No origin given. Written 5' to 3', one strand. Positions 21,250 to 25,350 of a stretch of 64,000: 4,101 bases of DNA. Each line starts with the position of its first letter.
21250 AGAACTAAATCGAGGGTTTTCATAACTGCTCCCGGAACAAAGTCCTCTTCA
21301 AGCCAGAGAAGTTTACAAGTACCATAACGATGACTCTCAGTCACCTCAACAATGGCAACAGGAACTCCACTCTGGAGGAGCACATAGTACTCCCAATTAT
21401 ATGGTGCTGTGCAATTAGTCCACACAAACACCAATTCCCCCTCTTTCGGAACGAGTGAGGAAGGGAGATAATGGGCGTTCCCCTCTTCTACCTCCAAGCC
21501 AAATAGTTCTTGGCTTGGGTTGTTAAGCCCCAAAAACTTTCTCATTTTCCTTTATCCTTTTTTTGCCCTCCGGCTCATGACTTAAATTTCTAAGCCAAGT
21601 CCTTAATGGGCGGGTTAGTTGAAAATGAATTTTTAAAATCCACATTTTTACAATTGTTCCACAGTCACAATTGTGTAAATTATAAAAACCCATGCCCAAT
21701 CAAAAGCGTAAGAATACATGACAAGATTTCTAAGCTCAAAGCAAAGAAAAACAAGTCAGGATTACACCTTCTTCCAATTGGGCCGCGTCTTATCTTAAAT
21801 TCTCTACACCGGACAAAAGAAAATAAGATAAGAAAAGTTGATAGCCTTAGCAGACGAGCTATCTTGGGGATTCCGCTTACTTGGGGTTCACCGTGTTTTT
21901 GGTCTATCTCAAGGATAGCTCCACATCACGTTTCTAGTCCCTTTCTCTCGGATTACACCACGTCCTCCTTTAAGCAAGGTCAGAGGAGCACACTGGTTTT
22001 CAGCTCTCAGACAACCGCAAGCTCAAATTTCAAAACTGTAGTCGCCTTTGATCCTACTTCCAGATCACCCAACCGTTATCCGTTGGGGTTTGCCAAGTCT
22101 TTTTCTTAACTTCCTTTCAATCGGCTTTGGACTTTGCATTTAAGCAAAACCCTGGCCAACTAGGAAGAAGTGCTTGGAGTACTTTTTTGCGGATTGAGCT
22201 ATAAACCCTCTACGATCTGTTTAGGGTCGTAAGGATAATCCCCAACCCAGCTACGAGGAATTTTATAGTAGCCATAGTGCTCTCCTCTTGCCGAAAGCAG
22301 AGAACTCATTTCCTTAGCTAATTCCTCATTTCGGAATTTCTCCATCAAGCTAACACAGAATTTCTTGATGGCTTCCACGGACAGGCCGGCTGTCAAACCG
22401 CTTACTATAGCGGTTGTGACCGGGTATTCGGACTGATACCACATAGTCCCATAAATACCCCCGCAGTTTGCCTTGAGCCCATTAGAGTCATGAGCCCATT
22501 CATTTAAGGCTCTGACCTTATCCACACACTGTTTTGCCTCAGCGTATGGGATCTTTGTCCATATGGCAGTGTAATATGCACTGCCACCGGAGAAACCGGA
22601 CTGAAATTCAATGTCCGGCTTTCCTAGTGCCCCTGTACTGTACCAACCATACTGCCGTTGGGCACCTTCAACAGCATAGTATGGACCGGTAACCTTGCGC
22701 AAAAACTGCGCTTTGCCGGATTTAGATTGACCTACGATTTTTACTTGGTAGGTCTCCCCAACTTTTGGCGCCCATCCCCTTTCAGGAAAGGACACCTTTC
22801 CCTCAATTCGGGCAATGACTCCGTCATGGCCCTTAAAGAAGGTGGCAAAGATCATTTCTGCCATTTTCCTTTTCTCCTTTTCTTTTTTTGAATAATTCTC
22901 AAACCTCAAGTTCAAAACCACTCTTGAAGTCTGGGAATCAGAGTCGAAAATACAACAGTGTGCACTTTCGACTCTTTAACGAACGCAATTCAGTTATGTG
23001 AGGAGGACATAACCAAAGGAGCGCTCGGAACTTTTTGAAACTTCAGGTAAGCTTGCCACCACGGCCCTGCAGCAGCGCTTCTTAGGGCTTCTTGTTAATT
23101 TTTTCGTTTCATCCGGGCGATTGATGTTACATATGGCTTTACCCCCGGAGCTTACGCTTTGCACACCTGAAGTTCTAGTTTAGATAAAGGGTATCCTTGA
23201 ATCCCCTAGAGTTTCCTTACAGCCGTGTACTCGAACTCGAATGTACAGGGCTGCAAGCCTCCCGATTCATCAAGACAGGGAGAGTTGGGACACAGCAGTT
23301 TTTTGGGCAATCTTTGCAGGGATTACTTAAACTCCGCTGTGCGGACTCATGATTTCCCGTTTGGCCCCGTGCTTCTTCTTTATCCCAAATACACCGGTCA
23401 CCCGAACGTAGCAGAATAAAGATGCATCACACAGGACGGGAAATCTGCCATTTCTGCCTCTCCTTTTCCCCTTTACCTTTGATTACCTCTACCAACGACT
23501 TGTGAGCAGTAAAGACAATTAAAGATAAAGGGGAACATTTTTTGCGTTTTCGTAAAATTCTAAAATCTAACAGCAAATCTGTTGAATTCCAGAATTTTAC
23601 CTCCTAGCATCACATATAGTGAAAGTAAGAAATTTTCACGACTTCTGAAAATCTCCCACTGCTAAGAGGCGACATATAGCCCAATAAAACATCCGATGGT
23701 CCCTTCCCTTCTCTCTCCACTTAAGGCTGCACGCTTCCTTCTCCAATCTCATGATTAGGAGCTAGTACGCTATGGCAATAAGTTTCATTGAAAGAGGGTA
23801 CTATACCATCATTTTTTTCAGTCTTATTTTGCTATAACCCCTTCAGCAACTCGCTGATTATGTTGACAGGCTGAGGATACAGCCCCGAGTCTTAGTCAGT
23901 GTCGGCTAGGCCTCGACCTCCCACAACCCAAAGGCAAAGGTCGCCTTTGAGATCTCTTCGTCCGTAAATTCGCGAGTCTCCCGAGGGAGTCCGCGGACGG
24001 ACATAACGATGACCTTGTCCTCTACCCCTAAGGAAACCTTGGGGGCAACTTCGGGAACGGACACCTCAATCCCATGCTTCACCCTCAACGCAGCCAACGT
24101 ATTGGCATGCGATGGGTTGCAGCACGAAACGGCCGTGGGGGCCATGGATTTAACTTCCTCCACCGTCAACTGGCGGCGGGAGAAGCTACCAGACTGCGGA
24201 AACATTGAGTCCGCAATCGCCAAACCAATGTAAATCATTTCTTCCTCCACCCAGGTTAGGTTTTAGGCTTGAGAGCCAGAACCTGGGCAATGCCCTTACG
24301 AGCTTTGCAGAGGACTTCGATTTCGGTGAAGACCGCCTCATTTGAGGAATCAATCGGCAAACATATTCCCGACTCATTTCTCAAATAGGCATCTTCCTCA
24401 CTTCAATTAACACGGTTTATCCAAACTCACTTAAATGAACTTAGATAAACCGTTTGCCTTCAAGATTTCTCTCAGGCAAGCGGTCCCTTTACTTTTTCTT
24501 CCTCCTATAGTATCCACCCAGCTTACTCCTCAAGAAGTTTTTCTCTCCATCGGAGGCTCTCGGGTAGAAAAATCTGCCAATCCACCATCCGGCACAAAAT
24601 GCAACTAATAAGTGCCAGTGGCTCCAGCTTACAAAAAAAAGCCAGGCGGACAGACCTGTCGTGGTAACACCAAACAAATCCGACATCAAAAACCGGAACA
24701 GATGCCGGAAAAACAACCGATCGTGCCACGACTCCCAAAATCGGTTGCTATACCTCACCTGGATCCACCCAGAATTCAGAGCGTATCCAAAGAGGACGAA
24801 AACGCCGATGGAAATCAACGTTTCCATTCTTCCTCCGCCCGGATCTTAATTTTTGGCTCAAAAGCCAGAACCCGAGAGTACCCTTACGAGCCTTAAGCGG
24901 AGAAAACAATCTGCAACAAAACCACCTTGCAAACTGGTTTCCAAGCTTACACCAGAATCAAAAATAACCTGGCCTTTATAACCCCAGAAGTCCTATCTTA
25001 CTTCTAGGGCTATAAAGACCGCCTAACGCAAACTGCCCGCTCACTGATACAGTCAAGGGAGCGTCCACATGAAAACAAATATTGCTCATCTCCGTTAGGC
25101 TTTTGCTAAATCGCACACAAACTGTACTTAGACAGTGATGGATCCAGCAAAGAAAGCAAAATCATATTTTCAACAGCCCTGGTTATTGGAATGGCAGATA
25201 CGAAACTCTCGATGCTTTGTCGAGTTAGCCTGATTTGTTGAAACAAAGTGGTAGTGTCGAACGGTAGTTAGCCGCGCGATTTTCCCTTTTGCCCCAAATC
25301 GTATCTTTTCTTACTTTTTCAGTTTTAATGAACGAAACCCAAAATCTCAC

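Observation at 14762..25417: Four-copy family of ~55-nt intergenic elements restricted to the GC-rich island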

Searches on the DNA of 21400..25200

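Call 76: search_with_rna_model(model_id=R1, source=window, start=21400, end=25200, filters=off, max_evalue=1, show_alignments=4)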
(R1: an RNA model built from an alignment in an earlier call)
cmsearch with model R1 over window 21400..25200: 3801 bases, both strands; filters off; matches with E-value up to 1: 7.
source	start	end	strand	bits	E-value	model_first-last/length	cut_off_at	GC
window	21566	21698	-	18.8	0.00088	1-108/108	no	0.36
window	23517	23604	-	16.2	0.0044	1-108/108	no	0.3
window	24938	25026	-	15.4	0.0072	1-108/108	no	0.4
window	24370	24458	-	14.7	0.011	1-108/108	no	0.37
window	21620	21742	+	10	0.2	1-108/108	no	0.3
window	22877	22975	-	9.1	0.36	1-108/108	no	0.36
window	24257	24324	+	8.4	0.53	8-92/108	no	0.5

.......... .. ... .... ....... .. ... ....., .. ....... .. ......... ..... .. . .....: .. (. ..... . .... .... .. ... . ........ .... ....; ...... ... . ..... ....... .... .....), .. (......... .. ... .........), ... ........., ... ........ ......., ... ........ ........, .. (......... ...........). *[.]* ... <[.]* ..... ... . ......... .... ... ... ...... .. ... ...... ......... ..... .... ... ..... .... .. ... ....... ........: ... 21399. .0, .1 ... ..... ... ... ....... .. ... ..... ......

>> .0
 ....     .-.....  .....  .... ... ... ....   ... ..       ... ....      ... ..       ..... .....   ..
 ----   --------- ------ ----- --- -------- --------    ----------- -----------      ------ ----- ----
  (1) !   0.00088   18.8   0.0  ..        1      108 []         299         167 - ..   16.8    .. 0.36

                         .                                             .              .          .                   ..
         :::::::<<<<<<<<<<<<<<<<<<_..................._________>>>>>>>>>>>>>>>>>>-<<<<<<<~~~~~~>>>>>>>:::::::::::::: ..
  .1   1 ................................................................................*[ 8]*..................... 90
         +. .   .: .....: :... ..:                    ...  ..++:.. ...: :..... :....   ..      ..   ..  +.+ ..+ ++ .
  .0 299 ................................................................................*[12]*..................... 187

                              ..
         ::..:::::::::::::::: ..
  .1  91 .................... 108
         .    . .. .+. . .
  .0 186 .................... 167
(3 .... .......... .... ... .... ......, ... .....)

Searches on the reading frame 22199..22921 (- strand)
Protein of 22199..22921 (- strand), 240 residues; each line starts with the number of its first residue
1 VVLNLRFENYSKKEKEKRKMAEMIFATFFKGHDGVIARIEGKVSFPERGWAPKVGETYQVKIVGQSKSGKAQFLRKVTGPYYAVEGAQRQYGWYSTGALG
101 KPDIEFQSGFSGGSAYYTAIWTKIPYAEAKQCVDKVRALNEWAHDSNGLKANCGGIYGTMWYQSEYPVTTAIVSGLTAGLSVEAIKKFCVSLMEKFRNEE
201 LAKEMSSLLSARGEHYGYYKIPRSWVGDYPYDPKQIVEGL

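Call 15: search_protein_families(library=pfam, proteins=[window:22199-22921:-], max_evalue=0.01)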
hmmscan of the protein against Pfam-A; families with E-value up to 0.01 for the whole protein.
window:22199-22921:- (240 aa): 0 families

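Call 35: search_protein_families(library=phrogs, proteins=[window:22199-22921:-], max_evalue=0.01)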
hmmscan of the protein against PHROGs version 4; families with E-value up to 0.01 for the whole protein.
window:22199-22921:- (240 aa): 0 families

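Call 36: find_homologous_proteins(query=window:22199-22921:-)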
Query window:22199-22921:- (240 aa): 6 proteins with E <= 0.001 among 393 candidates.
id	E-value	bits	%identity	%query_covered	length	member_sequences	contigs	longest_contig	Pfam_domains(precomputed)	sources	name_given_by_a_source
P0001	5.0e-147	506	100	92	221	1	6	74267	-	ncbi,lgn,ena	ncbi:MAG: hypothetical protein AAB443_02675 [Patescibacteria group bacterium]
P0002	9.0e-78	279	61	90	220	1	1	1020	-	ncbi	-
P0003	6.2e-55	204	77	50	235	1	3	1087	-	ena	-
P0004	2.5e-49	186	67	53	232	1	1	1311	-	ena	-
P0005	9.8e-49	184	68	52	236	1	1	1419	-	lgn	-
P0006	7.0e-47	178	70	48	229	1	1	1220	-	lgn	-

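Call 48: find_encoding_contigs(protein=P0002, flank=10000, max_places=3)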
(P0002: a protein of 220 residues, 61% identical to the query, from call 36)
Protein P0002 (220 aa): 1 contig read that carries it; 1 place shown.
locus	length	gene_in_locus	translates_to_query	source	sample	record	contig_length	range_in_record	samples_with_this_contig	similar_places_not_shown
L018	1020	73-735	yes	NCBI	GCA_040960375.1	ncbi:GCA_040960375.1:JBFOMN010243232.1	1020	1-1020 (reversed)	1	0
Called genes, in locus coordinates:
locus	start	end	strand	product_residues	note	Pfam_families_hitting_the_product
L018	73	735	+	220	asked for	-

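Call 49: find_encoding_contigs(protein=P0005, flank=10000, max_places=3)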
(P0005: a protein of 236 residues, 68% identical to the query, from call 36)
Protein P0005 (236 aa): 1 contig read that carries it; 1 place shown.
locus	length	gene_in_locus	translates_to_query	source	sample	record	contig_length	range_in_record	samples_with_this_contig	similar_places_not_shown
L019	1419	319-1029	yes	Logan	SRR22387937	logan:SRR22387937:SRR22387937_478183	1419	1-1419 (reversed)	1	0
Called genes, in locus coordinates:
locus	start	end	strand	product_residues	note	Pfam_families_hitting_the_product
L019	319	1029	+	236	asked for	-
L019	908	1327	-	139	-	-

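Call 63: find_encoding_contigs(protein=P0001, flank=10000, max_places=1)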
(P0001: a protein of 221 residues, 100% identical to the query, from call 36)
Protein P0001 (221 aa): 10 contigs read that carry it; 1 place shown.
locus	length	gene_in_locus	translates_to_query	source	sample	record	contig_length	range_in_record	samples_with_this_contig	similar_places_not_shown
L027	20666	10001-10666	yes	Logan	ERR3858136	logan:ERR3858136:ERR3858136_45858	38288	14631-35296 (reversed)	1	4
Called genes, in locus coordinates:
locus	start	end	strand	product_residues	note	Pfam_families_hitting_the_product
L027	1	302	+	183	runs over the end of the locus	-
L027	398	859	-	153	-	PF01850:PIN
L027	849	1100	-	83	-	-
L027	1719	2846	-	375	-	PF13173:AAA_14, PF13635:DUF4143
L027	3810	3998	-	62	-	-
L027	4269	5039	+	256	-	-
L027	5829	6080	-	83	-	-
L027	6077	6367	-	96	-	-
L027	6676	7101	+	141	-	-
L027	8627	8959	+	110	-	-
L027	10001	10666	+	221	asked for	-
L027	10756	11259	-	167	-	-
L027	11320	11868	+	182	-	-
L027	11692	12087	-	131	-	-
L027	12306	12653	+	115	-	-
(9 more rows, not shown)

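Call 72: find_encoding_contigs(protein=P0004, flank=3000, max_places=2)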
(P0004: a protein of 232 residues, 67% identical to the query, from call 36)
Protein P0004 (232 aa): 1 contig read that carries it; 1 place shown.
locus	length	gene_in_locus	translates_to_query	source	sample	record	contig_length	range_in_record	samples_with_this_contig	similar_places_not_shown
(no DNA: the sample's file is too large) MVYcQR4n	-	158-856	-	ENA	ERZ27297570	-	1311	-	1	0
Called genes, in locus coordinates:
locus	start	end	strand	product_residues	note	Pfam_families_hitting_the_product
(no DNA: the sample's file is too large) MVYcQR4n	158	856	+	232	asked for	-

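Call 73: find_encoding_contigs(protein=P0006, flank=3000, max_places=2)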
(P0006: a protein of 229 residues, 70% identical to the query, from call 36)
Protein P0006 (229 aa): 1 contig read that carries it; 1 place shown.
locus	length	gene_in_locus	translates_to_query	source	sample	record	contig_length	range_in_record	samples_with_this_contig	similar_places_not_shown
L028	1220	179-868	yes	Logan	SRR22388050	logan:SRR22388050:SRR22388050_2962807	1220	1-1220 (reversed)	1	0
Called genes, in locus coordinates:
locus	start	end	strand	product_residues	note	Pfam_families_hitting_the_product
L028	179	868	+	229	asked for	-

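Call 74: find_encoding_contigs(protein=P0003, flank=3000, max_places=3)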
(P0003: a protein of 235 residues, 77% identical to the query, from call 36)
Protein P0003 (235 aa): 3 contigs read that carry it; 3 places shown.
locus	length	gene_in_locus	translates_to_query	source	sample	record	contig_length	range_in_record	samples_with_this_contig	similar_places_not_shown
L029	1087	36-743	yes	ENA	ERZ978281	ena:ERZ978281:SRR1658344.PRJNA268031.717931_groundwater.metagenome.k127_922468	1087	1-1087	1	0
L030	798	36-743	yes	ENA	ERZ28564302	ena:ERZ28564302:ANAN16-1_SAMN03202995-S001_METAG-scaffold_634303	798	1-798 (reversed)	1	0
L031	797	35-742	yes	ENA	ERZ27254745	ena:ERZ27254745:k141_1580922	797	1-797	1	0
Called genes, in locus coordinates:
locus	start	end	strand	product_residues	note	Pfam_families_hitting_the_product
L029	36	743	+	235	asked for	-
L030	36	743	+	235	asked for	-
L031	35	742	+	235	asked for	-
